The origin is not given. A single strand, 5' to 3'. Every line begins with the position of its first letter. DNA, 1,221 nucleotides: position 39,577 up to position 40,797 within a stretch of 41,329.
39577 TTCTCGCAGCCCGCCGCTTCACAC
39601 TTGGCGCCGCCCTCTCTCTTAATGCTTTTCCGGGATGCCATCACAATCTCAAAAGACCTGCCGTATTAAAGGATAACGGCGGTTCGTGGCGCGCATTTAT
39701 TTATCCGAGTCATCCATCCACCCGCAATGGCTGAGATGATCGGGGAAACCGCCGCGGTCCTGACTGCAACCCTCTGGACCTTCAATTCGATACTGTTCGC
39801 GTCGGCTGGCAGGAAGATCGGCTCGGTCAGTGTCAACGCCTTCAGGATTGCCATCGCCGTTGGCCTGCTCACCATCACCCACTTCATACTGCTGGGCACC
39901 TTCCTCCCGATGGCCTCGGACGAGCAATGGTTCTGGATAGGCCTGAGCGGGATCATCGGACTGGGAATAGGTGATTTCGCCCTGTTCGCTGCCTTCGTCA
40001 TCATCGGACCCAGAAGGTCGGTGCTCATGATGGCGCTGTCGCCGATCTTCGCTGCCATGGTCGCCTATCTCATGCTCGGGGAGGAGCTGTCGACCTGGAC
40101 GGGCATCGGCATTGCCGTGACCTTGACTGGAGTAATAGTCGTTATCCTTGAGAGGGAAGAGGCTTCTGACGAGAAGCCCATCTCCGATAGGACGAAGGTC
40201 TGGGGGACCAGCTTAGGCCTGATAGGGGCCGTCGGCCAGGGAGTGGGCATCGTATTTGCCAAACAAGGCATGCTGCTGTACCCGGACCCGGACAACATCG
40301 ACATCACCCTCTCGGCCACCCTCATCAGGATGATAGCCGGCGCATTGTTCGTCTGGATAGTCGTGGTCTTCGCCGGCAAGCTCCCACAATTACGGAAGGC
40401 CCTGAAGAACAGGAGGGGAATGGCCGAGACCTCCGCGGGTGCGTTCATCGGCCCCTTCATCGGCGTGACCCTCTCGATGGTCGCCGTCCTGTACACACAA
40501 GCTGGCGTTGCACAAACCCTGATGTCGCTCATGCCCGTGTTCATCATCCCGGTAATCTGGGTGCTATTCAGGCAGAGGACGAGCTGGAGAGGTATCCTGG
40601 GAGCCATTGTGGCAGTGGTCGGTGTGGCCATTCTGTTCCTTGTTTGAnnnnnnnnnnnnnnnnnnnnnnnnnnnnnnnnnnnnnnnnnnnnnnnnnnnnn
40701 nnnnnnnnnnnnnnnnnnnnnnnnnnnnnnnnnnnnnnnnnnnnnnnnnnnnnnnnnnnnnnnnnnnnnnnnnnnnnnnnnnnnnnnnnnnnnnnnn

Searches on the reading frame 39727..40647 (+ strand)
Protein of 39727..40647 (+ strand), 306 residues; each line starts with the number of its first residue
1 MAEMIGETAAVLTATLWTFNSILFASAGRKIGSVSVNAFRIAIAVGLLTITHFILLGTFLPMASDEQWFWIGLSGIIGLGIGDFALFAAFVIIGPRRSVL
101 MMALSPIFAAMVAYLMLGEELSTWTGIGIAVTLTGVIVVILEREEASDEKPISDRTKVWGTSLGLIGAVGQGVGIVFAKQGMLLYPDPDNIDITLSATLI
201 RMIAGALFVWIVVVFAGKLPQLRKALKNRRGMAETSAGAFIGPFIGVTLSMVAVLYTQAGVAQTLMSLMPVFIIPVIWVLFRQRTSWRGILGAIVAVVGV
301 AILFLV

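Call 9: find_encoding_contigs(protein=window:39727-40647:+, flank=10000, max_places=10)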
Protein window:39727-40647:+ (306 aa): 1 contig read that carries it; 1 place shown.
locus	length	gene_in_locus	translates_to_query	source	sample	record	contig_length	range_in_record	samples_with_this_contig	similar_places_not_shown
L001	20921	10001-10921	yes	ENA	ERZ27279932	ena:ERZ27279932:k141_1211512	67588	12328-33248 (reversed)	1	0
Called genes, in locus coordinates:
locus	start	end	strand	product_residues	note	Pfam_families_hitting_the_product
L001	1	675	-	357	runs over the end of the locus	PF26233:NicX, PF02073:Peptidase_M29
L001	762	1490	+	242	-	PF02006:PPS_PS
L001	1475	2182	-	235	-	PF01411:tRNA-synt_2c, PF07973:tRNA_SAD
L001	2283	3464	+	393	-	PF00266:Aminotran_5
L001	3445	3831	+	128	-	PF01592:NifU_N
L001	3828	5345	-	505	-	-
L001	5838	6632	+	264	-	PF01791:DeoC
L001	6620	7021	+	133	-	PF01176:eIF-1a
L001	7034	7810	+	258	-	PF03109:ABC1 (faint), PF01163:RIO1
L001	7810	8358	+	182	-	PF00013:KH_1 (weak), PF21800:KH_KRR1_2nd, PF22891:KH_PNO1_2nd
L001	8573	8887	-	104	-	PF01978:TrmB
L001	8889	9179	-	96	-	-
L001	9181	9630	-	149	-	-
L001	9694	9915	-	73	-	-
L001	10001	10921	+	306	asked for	PF00892:EamA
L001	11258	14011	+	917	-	PF00270:DEAD, PF04851:ResIII, PF00271:Helicase_C, PF19306:WHD_Lhr, PF08494:DEAD_assoc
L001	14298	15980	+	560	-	PF04055:Radical_SAM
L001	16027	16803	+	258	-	PF13481:AAA_25 (weak), PF23442:DUF7125, PF06745:ATPase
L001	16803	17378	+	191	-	-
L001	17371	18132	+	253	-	PF06745:ATPase, PF24336:DUF7504 (weak), PF23442:DUF7125 (weak)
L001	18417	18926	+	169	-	PF07790:Pilin_N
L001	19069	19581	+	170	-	PF07790:Pilin_N (weak)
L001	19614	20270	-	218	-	PF01209:Ubie_methyltran, PF02353:CMAS, PF13489:Methyltransf_23, PF01135:PCMT, PF05175:MTS, PF06325:PrmA, PF13847:Methyltransf_31, PF08241:Methyltransf_11, +3 more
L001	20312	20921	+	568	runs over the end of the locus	PF01642:MM_CoA_mutase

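Call 11: find_related_loci(query=L001:11258-14011:+, collection=genome_contigs, flank=3000)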
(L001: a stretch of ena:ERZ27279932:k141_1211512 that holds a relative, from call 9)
Query L001:11258-14011:+ (917 aa) in genome_contigs; peptide patterns used: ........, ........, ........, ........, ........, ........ (x = any residue, [..] = any of these).
136 stretches matched a pattern; 6 encode a relative of the query (tblastn E <= 1e-3); 6 distinct loci.
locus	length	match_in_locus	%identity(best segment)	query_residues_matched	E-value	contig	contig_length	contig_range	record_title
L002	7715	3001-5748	64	1-917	0e+0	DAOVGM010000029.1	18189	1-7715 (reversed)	MAG TPA_asm: Methanomassiliicoccales archaeon isolate CSMAG_1135 CSMAG_1135_k141_6260274_length_18189_cov_7.4532, whole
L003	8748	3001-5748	60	1-917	0e+0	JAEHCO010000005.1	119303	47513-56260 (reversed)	MAG: Methanobacteriota archaeon isolate SF.bin51 NODE_5_length_119303_cov_11.072929, whole genome shotgun sequence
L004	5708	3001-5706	62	1-903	0e+0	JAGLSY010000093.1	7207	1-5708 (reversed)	MAG: Thermoplasmata archaeon isolate RS_9_71 ROV157_9.bin.71.fa_93, whole genome shotgun sequence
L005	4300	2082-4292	60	1-738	0e+0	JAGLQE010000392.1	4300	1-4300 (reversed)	MAG: Thermoplasmata archaeon isolate RS_8_37 ROV157_8.bin.37.fa_392, whole genome shotgun sequence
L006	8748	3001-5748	60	1-917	0e+0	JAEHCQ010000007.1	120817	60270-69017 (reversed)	MAG: Methanobacteriota archaeon isolate SF.bin11 NODE_7_length_120817_cov_40.637742, whole genome shotgun sequence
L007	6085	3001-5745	46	3-917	0e+0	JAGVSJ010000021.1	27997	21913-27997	MAG: Candidatus Sysuiplasma superficiale isolate YP2-bin.285 YP2_2.85_21, whole genome shotgun sequence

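Call 16: find_homologous_proteins(query=L001:11258-14011:+, max_evalue=1e-50)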
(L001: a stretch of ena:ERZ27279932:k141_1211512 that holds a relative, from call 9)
Query L001:11258-14011:+ (917 aa): 7998 proteins with E <= 1e-50 among 8000 candidates; the best 120 are listed.
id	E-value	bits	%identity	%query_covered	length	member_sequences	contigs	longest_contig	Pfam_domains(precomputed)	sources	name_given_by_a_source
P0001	0.0e+0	2039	100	100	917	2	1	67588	PF00270.36,PF00271.38,PF19306.6,PF08494.17,PF04851.22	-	-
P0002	0.0e+0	1764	86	100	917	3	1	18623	PF00270.36,PF00271.38,PF19306.6,PF08494.17,PF04851.22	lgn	-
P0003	0.0e+0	1637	79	100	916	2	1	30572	PF00270.36,PF00271.38,PF19306.6,PF08494.17,PF04851.22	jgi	-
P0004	0.0e+0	1491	71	100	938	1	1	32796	PF00270.36,PF00271.38,PF19306.6,PF08494.17,PF04851.22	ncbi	-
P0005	0.0e+0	1470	70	100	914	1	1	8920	PF00270.36,PF00271.38,PF19306.6,PF08494.17,PF04851.22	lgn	-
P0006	0.0e+0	1458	69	100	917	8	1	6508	PF00270.36,PF00271.38,PF19306.6,PF08494.17,PF04851.22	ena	-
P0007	0.0e+0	1455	69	100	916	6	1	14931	PF00270.36,PF00271.38,PF19306.6,PF08494.17,PF04851.22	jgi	jgi:ATP-dependent Lhr-like helicase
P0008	0.0e+0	1449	69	100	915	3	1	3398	PF00270.36,PF00271.38,PF19306.6,PF08494.17,PF04851.22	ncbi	-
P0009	0.0e+0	1446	68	100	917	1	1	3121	PF00270.36,PF00271.38,PF19306.6,PF08494.17,PF04851.22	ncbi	-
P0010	0.0e+0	1429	69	100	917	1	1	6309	PF00270.36,PF00271.38,PF19306.6,PF08494.17,PF04851.22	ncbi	ncbi:MAG: DEAD/DEAH box helicase [Thermoplasmata archaeon]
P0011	0.0e+0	1417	68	100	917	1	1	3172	PF00270.36,PF00271.38,PF19306.6,PF08494.17,PF04851.22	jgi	jgi:ATP-dependent Lhr-like helicase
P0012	0.0e+0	1414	67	100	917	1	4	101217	PF00270.36,PF00271.38,PF19306.6,PF08494.17,PF04851.22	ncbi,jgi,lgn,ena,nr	ncbi:MAG: DEAD/DEAH box helicase [Candidatus Thermoplasmatota archaeon]|nr:DEAD/DEAH box helicase [E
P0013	0.0e+0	1413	68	100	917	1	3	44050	PF00270.36,PF00271.38,PF19306.6,PF08494.17,PF04851.22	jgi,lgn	jgi:ATP-dependent Lhr-like helicase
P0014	0.0e+0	1413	68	100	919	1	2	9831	PF00270.36,PF00271.38,PF19306.6,PF08494.17,PF04851.22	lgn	-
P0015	0.0e+0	1398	68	100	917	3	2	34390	PF00270.36,PF00271.38,PF19306.6,PF08494.17,PF04851.22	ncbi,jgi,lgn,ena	-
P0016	0.0e+0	1384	66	100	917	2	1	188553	PF00270.36,PF00271.38,PF19306.6,PF08494.17,PF04851.22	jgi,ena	-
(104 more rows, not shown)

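Call 17: find_encoding_contigs(protein=P0002, flank=5000, max_places=3)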
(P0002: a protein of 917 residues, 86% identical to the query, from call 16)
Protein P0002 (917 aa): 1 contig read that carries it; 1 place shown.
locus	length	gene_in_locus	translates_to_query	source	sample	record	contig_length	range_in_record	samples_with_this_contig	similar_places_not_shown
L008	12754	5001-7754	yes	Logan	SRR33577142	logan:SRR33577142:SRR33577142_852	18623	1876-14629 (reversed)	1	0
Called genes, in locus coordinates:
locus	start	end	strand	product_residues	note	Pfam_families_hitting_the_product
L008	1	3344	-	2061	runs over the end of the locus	-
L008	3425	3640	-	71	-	-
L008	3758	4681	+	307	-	PF00892:EamA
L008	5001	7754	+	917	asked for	PF00270:DEAD, PF04851:ResIII, PF00271:Helicase_C, PF19306:WHD_Lhr, PF08494:DEAD_assoc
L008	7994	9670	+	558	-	PF04055:Radical_SAM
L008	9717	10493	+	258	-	PF13481:AAA_25, PF23442:DUF7125, PF06745:ATPase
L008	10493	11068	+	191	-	-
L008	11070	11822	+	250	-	PF06745:ATPase, PF23442:DUF7125 (weak), PF07088:GvpD_P-loop (faint), PF24336:DUF7504 (weak), PF23442:DUF7125 (weak)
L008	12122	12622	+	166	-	PF07790:Pilin_N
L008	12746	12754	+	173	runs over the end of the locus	-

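Call 18: find_encoding_contigs(protein=P0003, flank=5000, max_places=3)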
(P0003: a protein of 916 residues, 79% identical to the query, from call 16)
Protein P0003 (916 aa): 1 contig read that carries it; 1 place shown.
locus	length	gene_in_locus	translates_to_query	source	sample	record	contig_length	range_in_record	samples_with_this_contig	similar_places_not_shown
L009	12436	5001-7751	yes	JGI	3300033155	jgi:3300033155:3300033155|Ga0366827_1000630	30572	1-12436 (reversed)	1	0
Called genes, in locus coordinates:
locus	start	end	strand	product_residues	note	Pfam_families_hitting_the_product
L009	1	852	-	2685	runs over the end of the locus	-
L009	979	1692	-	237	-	PF21248:SoFic-like_C (faint), PF01022:HTH_5 (weak), PF12840:HTH_20 (weak)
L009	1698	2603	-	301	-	PF06745:ATPase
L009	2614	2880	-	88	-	-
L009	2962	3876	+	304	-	PF00892:EamA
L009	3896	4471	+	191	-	-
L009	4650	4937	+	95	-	-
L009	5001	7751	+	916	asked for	PF00270:DEAD, PF04851:ResIII, PF00271:Helicase_C, PF19306:WHD_Lhr, PF08494:DEAD_assoc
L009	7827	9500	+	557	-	PF04055:Radical_SAM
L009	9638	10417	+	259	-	PF13481:AAA_25 (weak), PF23442:DUF7125, PF06745:ATPase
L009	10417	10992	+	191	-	PF06745:ATPase (faint)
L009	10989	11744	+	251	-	PF05625:PAXNEB (faint), PF06745:ATPase, PF07088:GvpD_P-loop (faint), PF24336:DUF7504 (weak), PF23442:DUF7125 (weak)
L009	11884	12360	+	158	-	PF07790:Pilin_N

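Call 19: find_encoding_contigs(protein=P0004, flank=5000, max_places=3)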
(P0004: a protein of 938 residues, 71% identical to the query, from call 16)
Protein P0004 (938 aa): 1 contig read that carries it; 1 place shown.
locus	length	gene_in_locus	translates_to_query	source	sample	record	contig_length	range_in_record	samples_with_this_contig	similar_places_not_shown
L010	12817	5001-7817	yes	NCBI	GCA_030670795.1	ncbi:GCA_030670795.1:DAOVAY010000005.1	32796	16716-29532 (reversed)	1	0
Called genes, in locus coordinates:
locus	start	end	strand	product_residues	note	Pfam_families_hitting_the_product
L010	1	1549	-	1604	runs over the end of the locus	?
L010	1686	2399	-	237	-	PF01022:HTH_5 (weak), PF12840:HTH_20 (weak)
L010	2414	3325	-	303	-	PF06745:ATPase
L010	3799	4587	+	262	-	PF00892:EamA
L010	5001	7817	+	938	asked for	PF00270:DEAD, PF04851:ResIII, PF00271:Helicase_C, PF19306:WHD_Lhr, PF08494:DEAD_assoc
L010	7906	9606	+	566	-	PF04055:Radical_SAM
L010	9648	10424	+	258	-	PF13481:AAA_25 (weak), PF23442:DUF7125, PF06745:ATPase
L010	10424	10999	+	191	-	-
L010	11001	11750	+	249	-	PF06745:ATPase, PF24336:DUF7504 (weak), PF23442:DUF7125 (weak)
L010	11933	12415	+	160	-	PF07790:Pilin_N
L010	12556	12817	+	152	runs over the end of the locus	PF07790:Pilin_N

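Call 20: find_encoding_contigs(protein=P0005, flank=5000, max_places=3)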
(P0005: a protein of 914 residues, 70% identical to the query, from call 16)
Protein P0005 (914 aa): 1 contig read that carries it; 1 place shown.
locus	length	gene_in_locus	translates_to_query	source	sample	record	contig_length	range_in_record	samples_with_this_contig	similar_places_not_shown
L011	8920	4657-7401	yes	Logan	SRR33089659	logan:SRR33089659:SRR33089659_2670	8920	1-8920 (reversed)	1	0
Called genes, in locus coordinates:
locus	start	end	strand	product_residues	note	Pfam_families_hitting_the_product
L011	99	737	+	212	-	PF13489:Methyltransf_23, PF13847:Methyltransf_31 (weak), PF13649:Methyltransf_25, PF08241:Methyltransf_11, PF08242:Methyltransf_12 (faint)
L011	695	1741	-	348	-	PF18093:Trm5_N (weak), PF25133:TYW2_N_2, PF02475:TRM5-TYW2_MTfase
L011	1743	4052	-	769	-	PF00270:DEAD, PF04851:ResIII, PF21210:RNA_helicase_helical, PF00271:Helicase_C, PF02732:ERCC4, PF12826:HHH_2, PF14520:HHH_5 (weak)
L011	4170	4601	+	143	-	PF13673:Acetyltransf_10, PF00583:Acetyltransf_1, PF13444:Acetyltransf_5 (faint), PF13508:Acetyltransf_7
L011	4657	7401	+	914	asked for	PF00270:DEAD, PF04851:ResIII, PF00271:Helicase_C, PF19306:WHD_Lhr, PF08494:DEAD_assoc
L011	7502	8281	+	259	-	PF13481:AAA_25 (weak), PF23442:DUF7125, PF06745:ATPase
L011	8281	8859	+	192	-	-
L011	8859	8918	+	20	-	?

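Call 36: find_encoding_contigs(protein=P0007, flank=10000, max_places=2)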
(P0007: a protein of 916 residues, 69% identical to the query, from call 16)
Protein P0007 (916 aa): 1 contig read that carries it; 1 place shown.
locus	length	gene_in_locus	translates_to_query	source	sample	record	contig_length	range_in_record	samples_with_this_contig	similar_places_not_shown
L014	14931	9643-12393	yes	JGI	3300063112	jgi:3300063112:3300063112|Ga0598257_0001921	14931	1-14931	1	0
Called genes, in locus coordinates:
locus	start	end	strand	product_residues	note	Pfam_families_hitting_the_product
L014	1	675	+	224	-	?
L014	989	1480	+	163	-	PF01472:PUA, PF26292:PUA_elF2D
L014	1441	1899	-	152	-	PF03479:PCC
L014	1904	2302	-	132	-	-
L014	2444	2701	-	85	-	PF01022:HTH_5 (weak)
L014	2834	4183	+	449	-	-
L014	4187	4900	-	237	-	PF03009:GDPD, PF13653:GDPD_2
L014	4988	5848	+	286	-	PF02649:GCHY-1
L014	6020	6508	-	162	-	PF00515:TPR_1 (faint), PF13428:TPR_14 (faint), PF07719:TPR_2 (faint), PF13181:TPR_8 (faint), PF13414:TPR_11 (faint), PF13432:TPR_16 (faint), PF14559:TPR_19 (faint), PF13431:TPR_17 (faint)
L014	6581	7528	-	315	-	PF00288:GHMP_kinases_N (weak), PF08544:GHMP_kinases_C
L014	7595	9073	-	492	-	PF06745:ATPase, PF24336:DUF7504 (weak), PF12826:HHH_2 (weak), PF13181:TPR_8 (faint), PF13428:TPR_14 (faint), PF13414:TPR_11 (weak)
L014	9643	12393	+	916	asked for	PF00270:DEAD, PF04851:ResIII, PF00271:Helicase_C, PF19306:WHD_Lhr, PF08494:DEAD_assoc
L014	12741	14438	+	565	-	PF04055:Radical_SAM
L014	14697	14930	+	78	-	?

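Call 37: find_encoding_contigs(protein=P0012, flank=10000, max_places=2)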
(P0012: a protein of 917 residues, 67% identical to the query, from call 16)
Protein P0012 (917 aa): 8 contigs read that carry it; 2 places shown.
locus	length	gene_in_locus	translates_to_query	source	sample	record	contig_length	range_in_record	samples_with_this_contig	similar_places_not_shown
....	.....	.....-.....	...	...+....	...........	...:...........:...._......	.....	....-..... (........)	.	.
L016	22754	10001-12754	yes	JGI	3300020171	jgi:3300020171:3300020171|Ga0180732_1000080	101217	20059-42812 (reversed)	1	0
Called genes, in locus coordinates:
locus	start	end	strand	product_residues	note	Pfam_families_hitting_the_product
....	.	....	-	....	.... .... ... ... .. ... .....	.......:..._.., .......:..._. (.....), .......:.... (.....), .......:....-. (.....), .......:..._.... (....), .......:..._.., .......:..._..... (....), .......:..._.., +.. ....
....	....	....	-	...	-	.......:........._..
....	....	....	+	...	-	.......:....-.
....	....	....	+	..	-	-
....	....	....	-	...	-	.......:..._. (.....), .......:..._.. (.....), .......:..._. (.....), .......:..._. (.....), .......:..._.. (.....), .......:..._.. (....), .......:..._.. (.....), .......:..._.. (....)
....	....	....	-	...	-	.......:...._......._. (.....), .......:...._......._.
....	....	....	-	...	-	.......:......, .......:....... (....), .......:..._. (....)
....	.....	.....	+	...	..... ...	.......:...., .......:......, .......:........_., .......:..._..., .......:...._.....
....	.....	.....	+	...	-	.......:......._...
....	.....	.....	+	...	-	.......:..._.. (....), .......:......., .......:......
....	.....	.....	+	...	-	-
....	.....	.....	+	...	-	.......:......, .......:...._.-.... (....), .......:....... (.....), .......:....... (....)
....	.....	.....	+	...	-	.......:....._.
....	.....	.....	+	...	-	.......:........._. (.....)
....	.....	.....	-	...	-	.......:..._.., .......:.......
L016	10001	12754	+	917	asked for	PF00270:DEAD, PF04851:ResIII, PF00271:Helicase_C, PF19306:WHD_Lhr, PF08494:DEAD_assoc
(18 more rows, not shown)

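Call 38: find_encoding_contigs(protein=P0013, flank=10000, max_places=2)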
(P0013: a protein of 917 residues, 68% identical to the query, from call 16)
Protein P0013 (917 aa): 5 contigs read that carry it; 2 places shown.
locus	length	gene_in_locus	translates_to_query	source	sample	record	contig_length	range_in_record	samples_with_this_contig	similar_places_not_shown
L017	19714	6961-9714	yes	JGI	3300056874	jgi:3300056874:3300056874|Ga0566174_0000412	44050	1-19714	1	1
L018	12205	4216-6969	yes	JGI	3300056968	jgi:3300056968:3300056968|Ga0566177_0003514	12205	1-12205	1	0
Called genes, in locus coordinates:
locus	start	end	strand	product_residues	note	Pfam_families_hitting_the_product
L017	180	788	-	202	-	PF02632:BioY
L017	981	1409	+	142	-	PF00258:Flavodoxin_1, PF03358:FMN_red (faint), PF12724:Flavodoxin_5 (weak)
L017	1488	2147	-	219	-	PF01791:DeoC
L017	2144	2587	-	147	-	PF00383:dCMP_cyt_deam_1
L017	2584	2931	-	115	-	PF12643:MazG-like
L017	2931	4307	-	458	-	PF01966:HD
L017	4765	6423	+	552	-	PF01268:FTHFS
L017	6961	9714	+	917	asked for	PF00270:DEAD, PF04851:ResIII, PF00271:Helicase_C, PF19306:WHD_Lhr, PF08494:DEAD_assoc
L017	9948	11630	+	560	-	PF04055:Radical_SAM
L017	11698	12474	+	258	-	PF13481:AAA_25 (faint), PF23442:DUF7125, PF06745:ATPase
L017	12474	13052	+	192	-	PF23365:DUF7090 (weak), PF06745:ATPase (weak)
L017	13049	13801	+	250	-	PF06745:ATPase, PF23442:DUF7125, PF24336:DUF7504 (faint)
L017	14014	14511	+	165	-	PF07790:Pilin_N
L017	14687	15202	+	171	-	-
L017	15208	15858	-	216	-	PF01209:Ubie_methyltran, PF02353:CMAS, PF06325:PrmA, PF13489:Methyltransf_23, PF01135:PCMT, PF13847:Methyltransf_31, PF08241:Methyltransf_11, PF08242:Methyltransf_12, +4 more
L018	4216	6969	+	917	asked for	PF00270:DEAD, PF04851:ResIII, PF00271:Helicase_C, PF19306:WHD_Lhr, PF08494:DEAD_assoc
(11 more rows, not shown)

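Call 39: find_encoding_contigs(protein=P0016, flank=10000, max_places=2)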
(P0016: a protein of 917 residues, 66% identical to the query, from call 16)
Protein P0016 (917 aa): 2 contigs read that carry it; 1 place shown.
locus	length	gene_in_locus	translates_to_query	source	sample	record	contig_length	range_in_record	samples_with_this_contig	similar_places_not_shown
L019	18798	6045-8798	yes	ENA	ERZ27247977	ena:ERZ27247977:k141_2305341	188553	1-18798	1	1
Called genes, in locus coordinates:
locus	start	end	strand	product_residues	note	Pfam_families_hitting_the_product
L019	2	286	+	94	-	?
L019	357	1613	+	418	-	-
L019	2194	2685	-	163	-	PF00515:TPR_1 (faint), PF13428:TPR_14 (faint), PF07719:TPR_2 (faint), PF13414:TPR_11 (faint), PF13424:TPR_12 (faint), PF13431:TPR_17 (faint), PF13432:TPR_16 (weak), PF13181:TPR_8 (weak), +1 more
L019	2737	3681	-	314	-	PF08544:GHMP_kinases_C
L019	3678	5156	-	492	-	PF24336:DUF7504 (faint), PF23442:DUF7125 (faint), PF06745:ATPase, PF12826:HHH_2 (weak), PF07719:TPR_2 (faint), PF13414:TPR_11 (faint), PF00515:TPR_1 (weak)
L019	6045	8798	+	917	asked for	PF00270:DEAD, PF04851:ResIII, PF00271:Helicase_C, PF19306:WHD_Lhr, PF08494:DEAD_assoc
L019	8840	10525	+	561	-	PF04055:Radical_SAM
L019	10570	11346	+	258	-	PF13481:AAA_25 (weak), PF06745:ATPase, PF23442:DUF7125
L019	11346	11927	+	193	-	PF06745:ATPase (weak), PF05763:DUF835 (weak)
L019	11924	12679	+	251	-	PF06745:ATPase, PF07088:GvpD_P-loop (faint), PF23442:DUF7125 (weak), PF24336:DUF7504 (weak)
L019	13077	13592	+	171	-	PF07790:Pilin_N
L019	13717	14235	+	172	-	PF07790:Pilin_N (weak)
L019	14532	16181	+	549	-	PF01642:MM_CoA_mutase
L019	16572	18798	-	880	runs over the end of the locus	PF18912:DZR_2 (faint), PF17032:Zn_ribbon_15 (faint), PF13240:Zn_Ribbon_1 (faint), PF13248:Zn_ribbon_3 (faint), PF28085:HVO_0416 (faint), PF12773:DZR (weak)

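Call 65: find_encoding_contigs(protein=P0006, flank=3000, max_places=3)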
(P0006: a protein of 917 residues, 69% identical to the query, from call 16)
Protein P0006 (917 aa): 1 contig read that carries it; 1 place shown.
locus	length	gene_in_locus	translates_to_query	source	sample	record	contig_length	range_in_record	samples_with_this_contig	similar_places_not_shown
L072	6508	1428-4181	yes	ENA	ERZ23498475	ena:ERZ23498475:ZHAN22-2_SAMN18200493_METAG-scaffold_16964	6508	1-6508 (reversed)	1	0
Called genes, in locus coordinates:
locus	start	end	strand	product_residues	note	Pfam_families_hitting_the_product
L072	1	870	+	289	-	?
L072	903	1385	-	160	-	-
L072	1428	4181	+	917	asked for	PF00270:DEAD, PF04851:ResIII, PF00271:Helicase_C, PF19306:WHD_Lhr, PF08494:DEAD_assoc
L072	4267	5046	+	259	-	PF13481:AAA_25 (weak), PF23442:DUF7125, PF06745:ATPase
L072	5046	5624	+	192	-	-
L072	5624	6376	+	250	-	PF06745:ATPase, PF24336:DUF7504 (weak), PF23442:DUF7125 (weak)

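Call 66: find_encoding_contigs(protein=P0010, flank=3000, max_places=3)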
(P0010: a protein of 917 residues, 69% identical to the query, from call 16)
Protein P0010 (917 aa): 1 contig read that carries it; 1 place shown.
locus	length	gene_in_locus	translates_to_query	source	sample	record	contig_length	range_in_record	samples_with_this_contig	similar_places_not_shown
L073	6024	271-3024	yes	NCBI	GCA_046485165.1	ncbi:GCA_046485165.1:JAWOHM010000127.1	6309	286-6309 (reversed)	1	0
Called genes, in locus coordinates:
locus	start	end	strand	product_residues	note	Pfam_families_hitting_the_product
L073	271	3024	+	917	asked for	PF00270:DEAD, PF04851:ResIII, PF00271:Helicase_C, PF19306:WHD_Lhr, PF08494:DEAD_assoc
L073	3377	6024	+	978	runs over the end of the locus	PF07581:Glug (weak), PF05048:NosD, PF13229:Beta_helix, PF05048:NosD, PF13229:Beta_helix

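Call 67: find_encoding_contigs(protein=P0015, flank=3000, max_places=3)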
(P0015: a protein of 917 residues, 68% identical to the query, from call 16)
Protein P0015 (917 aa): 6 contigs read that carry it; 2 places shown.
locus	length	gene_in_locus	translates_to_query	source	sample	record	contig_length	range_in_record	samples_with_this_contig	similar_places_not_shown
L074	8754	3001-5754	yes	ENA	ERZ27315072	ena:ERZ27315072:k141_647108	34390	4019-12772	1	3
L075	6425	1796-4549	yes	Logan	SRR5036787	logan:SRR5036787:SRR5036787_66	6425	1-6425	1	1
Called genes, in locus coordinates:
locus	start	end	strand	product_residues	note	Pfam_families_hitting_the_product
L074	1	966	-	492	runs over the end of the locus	PF13428:TPR_14 (faint), PF06745:ATPase, PF23442:DUF7125 (faint), PF24336:DUF7504 (weak), PF00515:TPR_1 (weak)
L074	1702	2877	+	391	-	PF00999:Na_H_Exchanger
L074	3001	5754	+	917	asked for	PF00270:DEAD, PF04851:ResIII, PF00271:Helicase_C, PF19306:WHD_Lhr, PF08494:DEAD_assoc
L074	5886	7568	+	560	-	PF04055:Radical_SAM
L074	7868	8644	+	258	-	PF13481:AAA_25 (weak), PF06745:ATPase, PF23442:DUF7125 (weak)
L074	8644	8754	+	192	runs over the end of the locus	-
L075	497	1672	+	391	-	PF00999:Na_H_Exchanger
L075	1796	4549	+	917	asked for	PF00270:DEAD, PF04851:ResIII, PF00271:Helicase_C, PF19306:WHD_Lhr, PF08494:DEAD_assoc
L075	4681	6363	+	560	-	PF04055:Radical_SAM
